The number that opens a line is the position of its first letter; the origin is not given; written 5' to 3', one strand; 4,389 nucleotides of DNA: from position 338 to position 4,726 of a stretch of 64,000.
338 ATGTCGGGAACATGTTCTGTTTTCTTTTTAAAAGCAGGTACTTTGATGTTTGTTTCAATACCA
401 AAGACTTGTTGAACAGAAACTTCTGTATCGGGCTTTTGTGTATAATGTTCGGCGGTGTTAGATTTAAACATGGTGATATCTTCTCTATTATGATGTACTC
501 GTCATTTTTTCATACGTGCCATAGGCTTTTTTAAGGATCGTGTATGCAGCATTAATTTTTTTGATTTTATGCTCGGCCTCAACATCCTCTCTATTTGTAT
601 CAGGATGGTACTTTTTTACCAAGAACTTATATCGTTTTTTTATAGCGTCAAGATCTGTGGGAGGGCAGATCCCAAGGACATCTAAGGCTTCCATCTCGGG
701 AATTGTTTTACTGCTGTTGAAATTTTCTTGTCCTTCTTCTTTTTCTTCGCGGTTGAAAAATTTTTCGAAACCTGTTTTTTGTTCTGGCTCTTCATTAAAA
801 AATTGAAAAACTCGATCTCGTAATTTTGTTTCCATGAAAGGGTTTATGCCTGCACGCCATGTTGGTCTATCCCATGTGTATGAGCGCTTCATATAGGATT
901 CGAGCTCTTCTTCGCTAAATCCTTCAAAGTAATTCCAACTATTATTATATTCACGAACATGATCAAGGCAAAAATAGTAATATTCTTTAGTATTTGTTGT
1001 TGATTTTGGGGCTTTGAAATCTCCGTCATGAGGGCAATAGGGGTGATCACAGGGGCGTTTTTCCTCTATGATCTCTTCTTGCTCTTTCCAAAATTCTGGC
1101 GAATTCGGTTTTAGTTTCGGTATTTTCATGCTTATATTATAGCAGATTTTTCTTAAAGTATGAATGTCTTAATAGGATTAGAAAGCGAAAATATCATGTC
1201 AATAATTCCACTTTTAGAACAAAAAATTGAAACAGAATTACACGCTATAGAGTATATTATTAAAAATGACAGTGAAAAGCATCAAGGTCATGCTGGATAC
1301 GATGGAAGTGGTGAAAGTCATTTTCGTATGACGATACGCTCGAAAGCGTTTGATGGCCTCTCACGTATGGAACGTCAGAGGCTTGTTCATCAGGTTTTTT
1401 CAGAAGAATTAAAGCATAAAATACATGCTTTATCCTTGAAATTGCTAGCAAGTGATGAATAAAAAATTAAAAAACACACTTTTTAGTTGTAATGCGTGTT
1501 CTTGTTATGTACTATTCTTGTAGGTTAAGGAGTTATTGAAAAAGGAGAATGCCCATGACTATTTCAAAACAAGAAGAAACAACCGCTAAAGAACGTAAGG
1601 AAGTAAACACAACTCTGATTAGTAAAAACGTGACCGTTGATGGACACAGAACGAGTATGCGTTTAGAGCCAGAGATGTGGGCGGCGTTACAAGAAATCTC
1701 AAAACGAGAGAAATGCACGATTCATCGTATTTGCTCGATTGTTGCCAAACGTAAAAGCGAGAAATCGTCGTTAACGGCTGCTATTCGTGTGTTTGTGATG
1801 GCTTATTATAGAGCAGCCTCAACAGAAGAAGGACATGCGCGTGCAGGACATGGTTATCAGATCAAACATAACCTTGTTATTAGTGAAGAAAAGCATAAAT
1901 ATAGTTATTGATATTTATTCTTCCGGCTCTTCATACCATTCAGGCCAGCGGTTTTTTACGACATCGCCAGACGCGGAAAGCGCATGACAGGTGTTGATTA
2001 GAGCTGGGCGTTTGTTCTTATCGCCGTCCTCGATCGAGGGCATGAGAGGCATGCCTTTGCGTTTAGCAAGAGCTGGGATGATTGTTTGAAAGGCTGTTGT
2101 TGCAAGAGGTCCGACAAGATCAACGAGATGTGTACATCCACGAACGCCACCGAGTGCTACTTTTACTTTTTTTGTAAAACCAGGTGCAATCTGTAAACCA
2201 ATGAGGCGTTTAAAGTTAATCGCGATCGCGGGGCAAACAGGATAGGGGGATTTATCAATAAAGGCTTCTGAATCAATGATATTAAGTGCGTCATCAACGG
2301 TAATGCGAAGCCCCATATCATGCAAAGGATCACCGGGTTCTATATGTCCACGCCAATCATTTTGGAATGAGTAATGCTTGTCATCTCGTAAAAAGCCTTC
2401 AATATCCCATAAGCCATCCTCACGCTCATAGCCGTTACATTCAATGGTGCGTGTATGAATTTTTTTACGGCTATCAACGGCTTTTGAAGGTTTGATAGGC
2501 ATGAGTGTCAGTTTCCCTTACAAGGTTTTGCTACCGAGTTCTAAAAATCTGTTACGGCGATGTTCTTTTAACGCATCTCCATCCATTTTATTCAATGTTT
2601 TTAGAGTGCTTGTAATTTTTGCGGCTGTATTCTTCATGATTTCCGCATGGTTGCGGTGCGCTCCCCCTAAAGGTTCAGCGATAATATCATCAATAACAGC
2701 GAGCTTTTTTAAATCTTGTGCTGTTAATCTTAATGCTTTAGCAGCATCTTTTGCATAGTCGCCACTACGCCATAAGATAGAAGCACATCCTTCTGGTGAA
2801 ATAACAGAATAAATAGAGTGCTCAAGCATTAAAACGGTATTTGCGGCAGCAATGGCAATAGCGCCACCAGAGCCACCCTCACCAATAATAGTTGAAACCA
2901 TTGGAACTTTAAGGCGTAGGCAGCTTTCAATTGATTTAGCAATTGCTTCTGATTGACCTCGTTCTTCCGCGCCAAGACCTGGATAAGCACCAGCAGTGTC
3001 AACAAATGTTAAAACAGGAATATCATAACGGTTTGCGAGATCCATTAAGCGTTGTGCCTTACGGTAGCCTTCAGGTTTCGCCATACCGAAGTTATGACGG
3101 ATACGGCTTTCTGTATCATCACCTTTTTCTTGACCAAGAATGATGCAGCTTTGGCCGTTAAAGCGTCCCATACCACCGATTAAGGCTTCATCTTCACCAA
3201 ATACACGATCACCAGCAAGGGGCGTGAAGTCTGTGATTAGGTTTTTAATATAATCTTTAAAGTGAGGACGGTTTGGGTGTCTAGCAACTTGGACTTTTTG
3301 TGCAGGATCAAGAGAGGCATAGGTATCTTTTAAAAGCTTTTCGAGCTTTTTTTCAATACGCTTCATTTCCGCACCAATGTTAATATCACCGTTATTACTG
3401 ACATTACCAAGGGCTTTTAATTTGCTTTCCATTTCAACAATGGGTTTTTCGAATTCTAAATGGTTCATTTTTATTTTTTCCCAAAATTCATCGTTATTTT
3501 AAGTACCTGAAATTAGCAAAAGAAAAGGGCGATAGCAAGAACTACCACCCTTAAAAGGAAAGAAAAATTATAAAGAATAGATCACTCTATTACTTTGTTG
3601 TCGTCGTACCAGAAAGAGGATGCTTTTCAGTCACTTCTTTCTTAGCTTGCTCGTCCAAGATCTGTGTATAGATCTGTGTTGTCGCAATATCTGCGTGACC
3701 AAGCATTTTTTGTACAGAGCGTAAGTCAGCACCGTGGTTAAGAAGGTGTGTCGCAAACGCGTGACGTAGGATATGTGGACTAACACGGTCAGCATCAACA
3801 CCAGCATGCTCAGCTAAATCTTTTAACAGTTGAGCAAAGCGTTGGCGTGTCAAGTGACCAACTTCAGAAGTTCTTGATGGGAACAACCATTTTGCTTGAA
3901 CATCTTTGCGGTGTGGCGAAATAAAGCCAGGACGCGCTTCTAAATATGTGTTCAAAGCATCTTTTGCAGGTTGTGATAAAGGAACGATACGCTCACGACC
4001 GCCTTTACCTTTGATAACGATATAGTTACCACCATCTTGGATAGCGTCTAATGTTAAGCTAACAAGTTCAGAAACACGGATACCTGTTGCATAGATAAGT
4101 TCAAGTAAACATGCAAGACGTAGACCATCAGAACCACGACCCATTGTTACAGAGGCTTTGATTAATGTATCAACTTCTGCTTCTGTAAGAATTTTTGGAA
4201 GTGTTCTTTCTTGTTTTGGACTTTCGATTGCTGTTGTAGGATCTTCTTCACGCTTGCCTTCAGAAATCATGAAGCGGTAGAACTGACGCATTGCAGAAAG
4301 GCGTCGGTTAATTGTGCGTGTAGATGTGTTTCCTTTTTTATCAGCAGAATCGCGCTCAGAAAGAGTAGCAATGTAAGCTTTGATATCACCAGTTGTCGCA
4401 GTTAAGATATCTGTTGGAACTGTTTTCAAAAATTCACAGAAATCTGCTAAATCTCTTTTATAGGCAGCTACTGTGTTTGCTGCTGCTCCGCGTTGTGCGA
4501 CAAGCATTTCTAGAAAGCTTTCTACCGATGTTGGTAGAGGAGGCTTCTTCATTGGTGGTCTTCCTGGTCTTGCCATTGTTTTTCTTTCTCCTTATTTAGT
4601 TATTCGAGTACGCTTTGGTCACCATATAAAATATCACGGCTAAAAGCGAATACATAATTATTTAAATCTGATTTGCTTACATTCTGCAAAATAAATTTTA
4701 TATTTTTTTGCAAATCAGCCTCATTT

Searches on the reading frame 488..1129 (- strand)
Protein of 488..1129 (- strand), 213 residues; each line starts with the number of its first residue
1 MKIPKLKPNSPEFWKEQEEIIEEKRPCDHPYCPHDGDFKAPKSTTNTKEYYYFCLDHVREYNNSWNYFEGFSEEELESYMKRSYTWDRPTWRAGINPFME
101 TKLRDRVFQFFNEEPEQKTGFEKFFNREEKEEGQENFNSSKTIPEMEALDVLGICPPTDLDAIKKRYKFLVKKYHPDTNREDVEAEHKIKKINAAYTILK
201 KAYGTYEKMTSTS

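Call 47: search_protein_families(library=pfam, proteins=[window:488-1129:-], max_evalue=0.01)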
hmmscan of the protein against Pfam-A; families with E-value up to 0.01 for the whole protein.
window:488-1129:- (213 aa): 1 family
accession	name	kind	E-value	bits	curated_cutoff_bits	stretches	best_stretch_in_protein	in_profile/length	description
PF00226.36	DnaJ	-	1.5e-14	54.3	27.8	1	150-201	4-55/63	DnaJ domain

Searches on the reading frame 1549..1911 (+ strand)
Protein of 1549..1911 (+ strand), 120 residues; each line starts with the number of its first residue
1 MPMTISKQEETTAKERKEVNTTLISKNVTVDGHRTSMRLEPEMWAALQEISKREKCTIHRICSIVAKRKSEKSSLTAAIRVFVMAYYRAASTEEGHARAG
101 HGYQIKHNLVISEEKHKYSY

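Call 47: search_protein_families(library=pfam, proteins=[window:1549-1911:+], max_evalue=0.01)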
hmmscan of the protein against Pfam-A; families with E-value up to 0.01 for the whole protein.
window:1549-1911:+ (120 aa): 1 family
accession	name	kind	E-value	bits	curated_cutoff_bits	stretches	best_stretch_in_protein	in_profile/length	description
PF13467.12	RHH_4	-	4.5e-21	75.1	25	1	24-87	2-67/67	Ribbon-helix-helix domain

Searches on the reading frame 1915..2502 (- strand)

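Call 47: search_protein_families(library=pfam, proteins=[window:1915-2502:-], max_evalue=0.01)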
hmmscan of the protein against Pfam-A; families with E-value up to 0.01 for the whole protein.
window:1915-2502:- (195 aa): 1 family
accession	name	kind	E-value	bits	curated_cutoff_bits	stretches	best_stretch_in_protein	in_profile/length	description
PF11136.13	DUF2889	-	2e-43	147.9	25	1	16-139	1-123/123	Protein of unknown function (DUF2889)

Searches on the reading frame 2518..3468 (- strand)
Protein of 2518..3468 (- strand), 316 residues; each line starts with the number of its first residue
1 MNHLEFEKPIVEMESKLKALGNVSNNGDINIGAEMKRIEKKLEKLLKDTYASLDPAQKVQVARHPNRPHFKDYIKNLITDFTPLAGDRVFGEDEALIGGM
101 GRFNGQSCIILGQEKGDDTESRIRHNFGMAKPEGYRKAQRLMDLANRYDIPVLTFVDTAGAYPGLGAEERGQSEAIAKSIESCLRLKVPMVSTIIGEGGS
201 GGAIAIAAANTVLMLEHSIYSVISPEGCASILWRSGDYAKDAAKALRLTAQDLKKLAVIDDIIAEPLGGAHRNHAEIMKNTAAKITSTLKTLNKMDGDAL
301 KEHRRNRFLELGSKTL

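Call 47: search_protein_families(library=pfam, proteins=[window:2518-3468:-], max_evalue=0.01)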
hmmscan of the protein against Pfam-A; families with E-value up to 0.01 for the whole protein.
window:2518-3468:- (316 aa): 3 families
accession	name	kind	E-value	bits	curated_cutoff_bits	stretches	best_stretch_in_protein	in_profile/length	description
PF03255.19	ACCA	-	2.5e-139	464.2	23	1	4-312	2-310/310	Acetyl co-enzyme A carboxylase carboxyltransferase-like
PF01039.27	Carboxyl_trans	-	3.9e-18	65.8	22.3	1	95-275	283-458/493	Carboxyl transferase domain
PF06833.16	MdcE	-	0.0012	19.1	32.7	1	136-260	13-142/196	Malonate decarboxylase gamma subunit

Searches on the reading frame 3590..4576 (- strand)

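Call 47: search_protein_families(library=pfam, proteins=[window:3590-4576:-], max_evalue=0.01)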
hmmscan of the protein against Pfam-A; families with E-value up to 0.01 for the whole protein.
window:3590-4576:- (328 aa): 3 families
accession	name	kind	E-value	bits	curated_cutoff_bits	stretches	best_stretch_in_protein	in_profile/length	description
PF00589.27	Phage_integrase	-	1.6e-45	155.4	27.1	1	129-308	2-170/172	Phage integrase family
PF02899.23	Phage_int_SAM_1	-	8.6e-22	77.7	22.3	1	18-107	1-83/83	Phage integrase, N-terminal SAM-like domain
PF13495.12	Phage_int_SAM_4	-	8.8e-07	29.7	27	1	21-102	5-77/85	Phage integrase, N-terminal SAM-like domain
